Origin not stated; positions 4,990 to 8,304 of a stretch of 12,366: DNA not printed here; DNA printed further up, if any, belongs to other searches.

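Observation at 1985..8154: Tandem, anciently diverged duplication of a giant (~1000 aa) gp18-like tail sheath gene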

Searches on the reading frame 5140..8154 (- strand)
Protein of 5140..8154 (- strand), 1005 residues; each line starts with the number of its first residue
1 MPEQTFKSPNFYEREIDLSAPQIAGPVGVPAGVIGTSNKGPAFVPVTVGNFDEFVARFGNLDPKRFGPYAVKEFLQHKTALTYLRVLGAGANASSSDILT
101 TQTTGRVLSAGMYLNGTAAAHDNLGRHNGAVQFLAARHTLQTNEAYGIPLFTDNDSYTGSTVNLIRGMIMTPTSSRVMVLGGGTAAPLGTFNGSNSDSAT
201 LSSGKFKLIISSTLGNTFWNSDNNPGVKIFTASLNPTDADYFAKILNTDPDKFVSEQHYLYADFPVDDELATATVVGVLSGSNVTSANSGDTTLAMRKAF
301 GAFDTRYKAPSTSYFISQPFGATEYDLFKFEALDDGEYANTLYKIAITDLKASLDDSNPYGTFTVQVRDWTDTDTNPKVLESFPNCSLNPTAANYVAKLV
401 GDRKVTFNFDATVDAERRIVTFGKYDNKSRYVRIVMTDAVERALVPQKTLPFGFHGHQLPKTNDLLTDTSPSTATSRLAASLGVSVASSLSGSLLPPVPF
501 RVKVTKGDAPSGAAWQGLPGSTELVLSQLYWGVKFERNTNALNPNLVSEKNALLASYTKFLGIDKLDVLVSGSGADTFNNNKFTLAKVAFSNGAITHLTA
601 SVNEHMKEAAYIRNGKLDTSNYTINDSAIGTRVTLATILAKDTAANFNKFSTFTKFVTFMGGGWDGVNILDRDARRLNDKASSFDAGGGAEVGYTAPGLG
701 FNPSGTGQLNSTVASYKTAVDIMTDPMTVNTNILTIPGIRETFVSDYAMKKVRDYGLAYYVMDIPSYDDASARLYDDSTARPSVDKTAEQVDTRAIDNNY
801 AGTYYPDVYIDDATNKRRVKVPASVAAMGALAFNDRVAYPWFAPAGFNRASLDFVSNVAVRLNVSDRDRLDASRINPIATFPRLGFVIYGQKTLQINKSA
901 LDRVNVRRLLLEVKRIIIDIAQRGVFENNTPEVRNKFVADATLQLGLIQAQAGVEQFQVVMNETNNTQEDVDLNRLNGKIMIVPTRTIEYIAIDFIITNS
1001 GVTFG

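Call 6: search_protein_families(library=pfam, proteins=[window:5140-8154:-], max_evalue=0.01)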
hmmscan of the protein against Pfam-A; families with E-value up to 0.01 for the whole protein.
window:5140-8154:- (1005 aa): 2 families
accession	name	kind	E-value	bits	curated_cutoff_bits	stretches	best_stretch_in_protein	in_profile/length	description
PF04984.19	Phage_sheath_1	-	0.0005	20.4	31.4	1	784-893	74-167/168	Phage tail sheath protein subtilisin-like domain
PF17482.7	Phage_sheath_1C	-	0.0014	19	26.9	1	899-997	4-103/104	Phage tail sheath C-terminal domain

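Call 8: search_protein_families(library=phrogs, proteins=[window:5140-8154:-], max_evalue=0.001)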
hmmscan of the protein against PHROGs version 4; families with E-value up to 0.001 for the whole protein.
window:5140-8154:- (1005 aa): 3 families
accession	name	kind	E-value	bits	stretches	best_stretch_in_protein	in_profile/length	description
phrog_23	-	tail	3.2e-54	185.5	2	412-1004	88-469/496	tail sheath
phrog_10581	-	tail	2.7e-40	139.5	1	792-1001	695-913/915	tail sheath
phrog_34521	-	tail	5.6e-11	42.1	1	853-987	805-940/962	tail sheath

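Call 9: search_dna_similar(query=window:5140-8154:-, collection=phages, mode=protein, max_rows=40)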
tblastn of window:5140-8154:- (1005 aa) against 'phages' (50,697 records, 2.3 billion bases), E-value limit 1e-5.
Records with a match: 2675; places in all: 2742; records where one place covers at least 80% of the query: 0.
Best place of each record, by identity: <60% 2675.
By first word of the organism name: Escherichia 668; Synechococcus 379; Klebsiella 331; Salmonella 200; Vibrio 140; Shigella 89; Aeromonas 77; Acinetobacter 72; Erwinia 68; Cyanophage 61; and 66 more.
By host as written in the record: - 467; Escherichia coli 278; Klebsiella pneumoniae 115; Synechococcus 107; Erwinia amylovora 46; Synechococcus sp. 38; Escherichia coli O157:H7 38; Salmonella enterica 29; and 605 more.
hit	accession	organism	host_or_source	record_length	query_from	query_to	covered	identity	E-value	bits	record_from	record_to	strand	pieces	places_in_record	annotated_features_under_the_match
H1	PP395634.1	Microcystis phage Mel-JY01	Microcystis elabens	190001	39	1004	72%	30.7%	3e-54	299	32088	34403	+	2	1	tail sheath C-terminal domain containing protein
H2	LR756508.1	uncultured phage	metagenomic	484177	145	1004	67%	28.3%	4e-25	297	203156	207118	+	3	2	record has no annotation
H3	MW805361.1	Paraglaciecola Antarctic GD virus 1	Paraglaciecola sp. strain IceBac 372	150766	658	1004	35%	32.7%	6e-32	141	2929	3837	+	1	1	tail sheath protein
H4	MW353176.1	Flavobacterium phage vB_FspM_immuto_3-5A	Flavobacterium sp. LMO8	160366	716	1004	29%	38.0%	3e-47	191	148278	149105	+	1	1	tail sheath protein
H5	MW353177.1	Flavobacterium phage vB_FspM_immuto_13-6C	Flavobacterium sp. LMO8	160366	716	1004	29%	38.0%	3e-47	191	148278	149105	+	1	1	tail sheath protein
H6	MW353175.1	Flavobacterium phage vB_FspM_immuto_2-6A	Flavobacterium sp. LMO8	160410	716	1004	29%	38.0%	3e-47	191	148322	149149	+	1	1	tail sheath protein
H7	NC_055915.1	Flavobacterium phage vB_FspM_immuto_2-6A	Flavobacterium sp. LMO8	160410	716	1004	29%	38.0%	3e-47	191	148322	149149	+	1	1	tail sheath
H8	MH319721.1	Marine virus AG-345-D19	single cell amplified by WGA-X; seawater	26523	653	1004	35%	28.7%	5e-32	142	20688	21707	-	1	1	record has no annotation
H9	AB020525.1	Vibrio phage KVP40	-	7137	693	1004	31%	32.1%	3e-30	135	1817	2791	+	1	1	18v: gp18v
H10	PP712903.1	Vibrio phage TCU-VP04-AIR2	Vibrio parahaemolyticus VP.1593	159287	693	1004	31%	32.1%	4e-30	135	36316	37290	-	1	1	tail sheath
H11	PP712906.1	Vibrio phage TCU-VP03-AIR1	Vibrio parahaemolyticus VP.10806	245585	693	1004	31%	32.1%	5e-30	135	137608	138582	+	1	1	tail sheath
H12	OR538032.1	Vibrio phage PG216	Vibrio parahaemolyticus G299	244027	693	1004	31%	32.1%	5e-30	135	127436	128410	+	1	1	tail sheath protein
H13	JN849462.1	Vibrio phage phi-pp2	Vibrio parahaemolyticus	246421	693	1004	31%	32.1%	5e-30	135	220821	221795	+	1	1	tail sheath protein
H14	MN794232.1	Vibrio phage VH1_2019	Vibrio natiegens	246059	693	1004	31%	32.1%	5e-30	135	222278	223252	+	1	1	hypothetical protein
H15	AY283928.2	Vibrio phage KVP40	-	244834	693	1004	31%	32.1%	5e-30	135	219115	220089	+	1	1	18: tail sheath protein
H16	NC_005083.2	Vibrio phage KVP40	Vibrio parahaemolyticus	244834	693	1004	31%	32.1%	5e-30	135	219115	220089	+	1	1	18: tail sheath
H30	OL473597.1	Synechococcus phage S-SZBM1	Synechococcus sp. CB0101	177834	721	1005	28%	32.1%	5e-26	122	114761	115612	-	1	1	tail sheath protein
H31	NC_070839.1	Synechococcus phage S-SZBM1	Synechococcus sp. CB0101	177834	721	1005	28%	32.1%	5e-26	122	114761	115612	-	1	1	tail sheath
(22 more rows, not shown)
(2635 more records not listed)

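Call 10: get_annotated_region(hit=H1, flank=8000)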
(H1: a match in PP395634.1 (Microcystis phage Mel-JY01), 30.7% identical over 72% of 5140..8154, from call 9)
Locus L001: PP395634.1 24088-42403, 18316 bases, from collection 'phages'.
description: Microcystis phage Mel-JY01, complete genome.
organism: Microcystis phage Mel-JY01 (NCBI taxid 3126653)
taxonomy: Viruses; Duplodnaviria; Heunggongvirae; Uroviricota; Caudoviricetes
host: Microcystis elabens; source: -; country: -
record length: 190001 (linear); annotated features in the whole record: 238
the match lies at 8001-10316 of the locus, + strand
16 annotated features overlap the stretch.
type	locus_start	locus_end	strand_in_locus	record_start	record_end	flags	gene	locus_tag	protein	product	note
CDS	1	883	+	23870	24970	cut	-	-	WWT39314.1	hypothetical protein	-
CDS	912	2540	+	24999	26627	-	-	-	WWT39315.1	capsid protein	T4-like bacteriophage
CDS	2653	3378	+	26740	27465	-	-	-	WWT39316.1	hypothetical protein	-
CDS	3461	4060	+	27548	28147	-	-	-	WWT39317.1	hypothetical protein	-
CDS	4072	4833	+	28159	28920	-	-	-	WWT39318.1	putative ATPase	phosphate starvation-inducible protein PhoH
CDS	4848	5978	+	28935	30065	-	-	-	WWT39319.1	hypothetical protein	-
CDS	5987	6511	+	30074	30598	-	-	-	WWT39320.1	hypothetical protein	-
CDS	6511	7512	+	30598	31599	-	-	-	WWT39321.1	hypothetical protein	-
CDS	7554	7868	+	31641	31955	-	-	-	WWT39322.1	hypothetical protein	-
CDS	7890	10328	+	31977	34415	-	-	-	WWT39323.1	tail sheath C-terminal domain containing protein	-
CDS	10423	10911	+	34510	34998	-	-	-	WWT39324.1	tail tube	Gp19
CDS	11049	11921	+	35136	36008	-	-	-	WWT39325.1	hypothetical protein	-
CDS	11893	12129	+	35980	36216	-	-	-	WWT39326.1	hypothetical protein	-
CDS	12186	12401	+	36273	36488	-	-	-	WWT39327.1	hypothetical protein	-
CDS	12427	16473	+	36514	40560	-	-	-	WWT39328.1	hypothetical protein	-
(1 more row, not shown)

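Call 11: get_annotated_region(hit=H2, flank=10000)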
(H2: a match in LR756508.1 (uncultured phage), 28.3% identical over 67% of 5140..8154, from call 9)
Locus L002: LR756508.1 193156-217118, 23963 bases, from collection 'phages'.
description: uncultured phage genome assembly, chromosome: 1.
organism: uncultured phage (NCBI taxid 278008)
taxonomy: Viruses; environmental samples
host: -; source: metagenomic; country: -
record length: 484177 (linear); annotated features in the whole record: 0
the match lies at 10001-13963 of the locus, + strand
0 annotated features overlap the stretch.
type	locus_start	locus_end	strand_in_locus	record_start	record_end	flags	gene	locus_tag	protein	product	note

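Call 13: find_homologous_proteins(query=window:5140-8154:-)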
Query window:5140-8154:- (1005 aa): 2461 proteins with E <= 0.001 among 8000 candidates; the best 120 are listed.
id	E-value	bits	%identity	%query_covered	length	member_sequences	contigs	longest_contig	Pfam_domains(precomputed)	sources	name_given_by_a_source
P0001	0.0e+0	2229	99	100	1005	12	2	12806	-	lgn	-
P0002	0.0e+0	1862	81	100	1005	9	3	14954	-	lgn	-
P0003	0.0e+0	1814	79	100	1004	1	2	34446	-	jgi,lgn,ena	-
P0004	0.0e+0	1790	78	100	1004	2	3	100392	-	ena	-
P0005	0.0e+0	1743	76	100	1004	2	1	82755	-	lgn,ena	-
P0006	0.0e+0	1671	73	100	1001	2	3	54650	PF04984.20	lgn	-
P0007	0.0e+0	1659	72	100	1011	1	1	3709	-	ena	-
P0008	0.0e+0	1659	74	100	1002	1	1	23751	-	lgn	-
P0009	0.0e+0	1658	73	100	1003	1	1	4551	PF17482.8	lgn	-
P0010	0.0e+0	1657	73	100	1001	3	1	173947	-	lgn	-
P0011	0.0e+0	1656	74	100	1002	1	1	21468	-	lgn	-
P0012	0.0e+0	1655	74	100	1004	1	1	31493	-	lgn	-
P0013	0.0e+0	1653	73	100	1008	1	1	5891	-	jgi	jgi:hypothetical protein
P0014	0.0e+0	1653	73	100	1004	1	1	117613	-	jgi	jgi:hypothetical protein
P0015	0.0e+0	1651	73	100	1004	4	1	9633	-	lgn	-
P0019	0.0e+0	1643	73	100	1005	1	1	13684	-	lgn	-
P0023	0.0e+0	1635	72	100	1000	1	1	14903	PF17482.8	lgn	-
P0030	0.0e+0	1626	71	100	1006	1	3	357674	PF17482.8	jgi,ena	jgi:hypothetical protein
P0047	0.0e+0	1608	70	100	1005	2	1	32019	PF04984.20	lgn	-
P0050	0.0e+0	1603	71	100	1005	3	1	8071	-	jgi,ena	jgi:hypothetical protein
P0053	0.0e+0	1598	70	100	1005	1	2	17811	-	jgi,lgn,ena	jgi:hypothetical protein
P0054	0.0e+0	1594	69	100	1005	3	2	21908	-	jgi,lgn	-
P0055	0.0e+0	1594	69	100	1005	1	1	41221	-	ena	-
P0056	0.0e+0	1594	69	100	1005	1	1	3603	-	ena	-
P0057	0.0e+0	1593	70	100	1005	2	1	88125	-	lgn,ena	-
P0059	0.0e+0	1587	70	100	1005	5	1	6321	-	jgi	jgi:hypothetical protein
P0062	0.0e+0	1584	70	100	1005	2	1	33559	PF04984.20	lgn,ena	-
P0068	0.0e+0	1577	69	99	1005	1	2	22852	PF17482.8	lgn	-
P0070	0.0e+0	1574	70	100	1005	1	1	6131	-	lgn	-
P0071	0.0e+0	1573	70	100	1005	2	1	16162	-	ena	-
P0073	0.0e+0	1571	70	100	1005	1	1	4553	-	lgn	-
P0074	0.0e+0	1570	70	100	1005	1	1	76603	-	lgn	-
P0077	0.0e+0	1567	69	100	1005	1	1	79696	-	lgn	-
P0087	0.0e+0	1543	69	100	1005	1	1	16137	PF17482.8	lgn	-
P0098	0.0e+0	1520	68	100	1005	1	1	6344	PF04984.20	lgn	-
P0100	0.0e+0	1519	66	100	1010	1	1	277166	-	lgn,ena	-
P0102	0.0e+0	1517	67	100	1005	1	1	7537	PF04984.20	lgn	-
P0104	0.0e+0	1515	67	100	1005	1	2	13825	PF17482.8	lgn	-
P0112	0.0e+0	1495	67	100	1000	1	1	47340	PF17482.8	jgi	jgi:hypothetical protein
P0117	0.0e+0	1488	66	100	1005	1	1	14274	PF17482.8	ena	-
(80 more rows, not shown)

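Call 15: find_encoding_contigs(protein=P0030, flank=10000, max_places=2)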
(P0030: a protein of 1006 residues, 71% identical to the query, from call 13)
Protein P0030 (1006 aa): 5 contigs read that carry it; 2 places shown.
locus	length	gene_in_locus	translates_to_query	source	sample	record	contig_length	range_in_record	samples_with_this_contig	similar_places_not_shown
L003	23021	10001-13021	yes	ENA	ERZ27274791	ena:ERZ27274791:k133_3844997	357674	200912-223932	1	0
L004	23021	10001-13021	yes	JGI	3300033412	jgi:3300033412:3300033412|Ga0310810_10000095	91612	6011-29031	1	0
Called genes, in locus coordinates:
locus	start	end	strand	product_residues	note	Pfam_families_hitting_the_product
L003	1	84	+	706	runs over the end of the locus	-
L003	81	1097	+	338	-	-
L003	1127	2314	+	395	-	-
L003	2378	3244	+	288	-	PF01734:Patatin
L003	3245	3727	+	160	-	-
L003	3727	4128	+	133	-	-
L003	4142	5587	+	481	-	-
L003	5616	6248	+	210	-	-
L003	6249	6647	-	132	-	-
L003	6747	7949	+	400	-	PF26809:Phage_T4_gp13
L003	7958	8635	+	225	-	-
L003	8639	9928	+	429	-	PF16724:T4-gp15_tss (faint)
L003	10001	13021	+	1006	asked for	PF17482:Phage_sheath_1C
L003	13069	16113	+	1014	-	PF17482:Phage_sheath_1C (weak)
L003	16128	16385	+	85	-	-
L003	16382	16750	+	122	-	-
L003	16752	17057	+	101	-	-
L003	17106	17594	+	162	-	-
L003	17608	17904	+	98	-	-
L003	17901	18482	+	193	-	-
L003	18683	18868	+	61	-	-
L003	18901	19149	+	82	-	-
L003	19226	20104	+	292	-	PF12322:T4_baseplate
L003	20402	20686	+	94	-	-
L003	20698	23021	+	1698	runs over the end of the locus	-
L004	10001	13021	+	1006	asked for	PF17482:Phage_sheath_1C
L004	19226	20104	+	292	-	PF12322:T4_baseplate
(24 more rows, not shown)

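Call 16: find_encoding_contigs(protein=P0100, flank=10000, max_places=2)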
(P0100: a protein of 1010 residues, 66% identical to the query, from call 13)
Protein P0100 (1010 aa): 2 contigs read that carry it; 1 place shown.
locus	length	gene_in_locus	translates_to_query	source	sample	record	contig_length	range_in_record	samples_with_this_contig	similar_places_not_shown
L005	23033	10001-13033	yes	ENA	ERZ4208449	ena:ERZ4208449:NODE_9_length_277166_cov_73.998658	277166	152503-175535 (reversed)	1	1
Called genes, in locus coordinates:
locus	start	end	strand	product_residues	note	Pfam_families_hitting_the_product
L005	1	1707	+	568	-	-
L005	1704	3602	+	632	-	PF07068:Gp23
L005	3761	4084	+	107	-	-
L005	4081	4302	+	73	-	-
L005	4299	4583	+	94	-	-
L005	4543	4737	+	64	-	-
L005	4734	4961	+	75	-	-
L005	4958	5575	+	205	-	PF13578:Methyltransf_24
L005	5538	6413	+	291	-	PF01471:PG_binding_1, PF13539:Peptidase_M15_4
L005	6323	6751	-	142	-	-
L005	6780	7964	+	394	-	PF26809:Phage_T4_gp13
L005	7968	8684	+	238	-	-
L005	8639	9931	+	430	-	PF16724:T4-gp15_tss (faint)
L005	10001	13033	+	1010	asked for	-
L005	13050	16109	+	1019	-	PF17482:Phage_sheath_1C (weak)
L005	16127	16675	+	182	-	-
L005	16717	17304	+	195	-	-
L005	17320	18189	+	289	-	PF12322:T4_baseplate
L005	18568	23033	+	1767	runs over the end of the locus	-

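Call 29: search_solved_structures(query=A2, max_evalue=0.001, show_alignments=1)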
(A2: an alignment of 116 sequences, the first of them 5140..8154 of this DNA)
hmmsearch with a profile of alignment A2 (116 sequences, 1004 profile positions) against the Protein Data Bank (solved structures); distinct sequences matched with E-value up to 0.001: 18.
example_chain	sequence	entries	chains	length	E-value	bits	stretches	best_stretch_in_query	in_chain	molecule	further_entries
9mkb_1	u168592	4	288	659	1.9e-38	135.3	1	807-1002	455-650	gp18, tail sheath protein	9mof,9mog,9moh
9x3p_A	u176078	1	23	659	3.8e-37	130.9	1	795-1002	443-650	Tail sheath protein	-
3j2m_U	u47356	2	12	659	6.8e-37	130.1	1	807-1002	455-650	Tail sheath protein Gp18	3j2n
9ev2_S1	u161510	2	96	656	2e-36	128.6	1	795-1002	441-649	Tail sheath protein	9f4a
9ezm_A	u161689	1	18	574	2.1e-22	82.2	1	794-991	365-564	Phage tail sheath protein FI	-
8bky_A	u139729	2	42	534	5.3e-19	70.9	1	794-991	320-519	Phage tail sheath protein | Phage tail sheath family protein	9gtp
8bl4_V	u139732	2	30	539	7.5e-18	67.1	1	794-991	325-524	Phage tail sheath family protein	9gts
9qgl_3A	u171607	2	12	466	7.4e-15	57.1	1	742-994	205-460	Phage tail sheath family protein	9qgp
9qgl_2A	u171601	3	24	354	4.3e-14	54.6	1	797-995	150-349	Phage tail sheath family protein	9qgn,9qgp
6j0n_t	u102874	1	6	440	2.2e-12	49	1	813-994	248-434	Pvc3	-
6j0b_A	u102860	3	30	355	1e-11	46.7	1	797-995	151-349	Pvc2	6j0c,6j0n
6rao_C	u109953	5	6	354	1.4e-11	46.3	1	813-994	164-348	Afp2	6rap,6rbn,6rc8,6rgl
9r9h_T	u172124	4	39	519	2.5e-11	45.5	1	808-994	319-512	Phage tail sheath family protein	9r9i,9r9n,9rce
6rao_D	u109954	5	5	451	7.9e-11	43.8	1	818-995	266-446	Afp3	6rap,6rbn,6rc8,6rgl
7b5h_AO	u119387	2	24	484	3.1e-09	38.6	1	815-994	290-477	All3325 protein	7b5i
6j0n_V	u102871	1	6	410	4.8e-07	31.3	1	824-998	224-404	Pvc4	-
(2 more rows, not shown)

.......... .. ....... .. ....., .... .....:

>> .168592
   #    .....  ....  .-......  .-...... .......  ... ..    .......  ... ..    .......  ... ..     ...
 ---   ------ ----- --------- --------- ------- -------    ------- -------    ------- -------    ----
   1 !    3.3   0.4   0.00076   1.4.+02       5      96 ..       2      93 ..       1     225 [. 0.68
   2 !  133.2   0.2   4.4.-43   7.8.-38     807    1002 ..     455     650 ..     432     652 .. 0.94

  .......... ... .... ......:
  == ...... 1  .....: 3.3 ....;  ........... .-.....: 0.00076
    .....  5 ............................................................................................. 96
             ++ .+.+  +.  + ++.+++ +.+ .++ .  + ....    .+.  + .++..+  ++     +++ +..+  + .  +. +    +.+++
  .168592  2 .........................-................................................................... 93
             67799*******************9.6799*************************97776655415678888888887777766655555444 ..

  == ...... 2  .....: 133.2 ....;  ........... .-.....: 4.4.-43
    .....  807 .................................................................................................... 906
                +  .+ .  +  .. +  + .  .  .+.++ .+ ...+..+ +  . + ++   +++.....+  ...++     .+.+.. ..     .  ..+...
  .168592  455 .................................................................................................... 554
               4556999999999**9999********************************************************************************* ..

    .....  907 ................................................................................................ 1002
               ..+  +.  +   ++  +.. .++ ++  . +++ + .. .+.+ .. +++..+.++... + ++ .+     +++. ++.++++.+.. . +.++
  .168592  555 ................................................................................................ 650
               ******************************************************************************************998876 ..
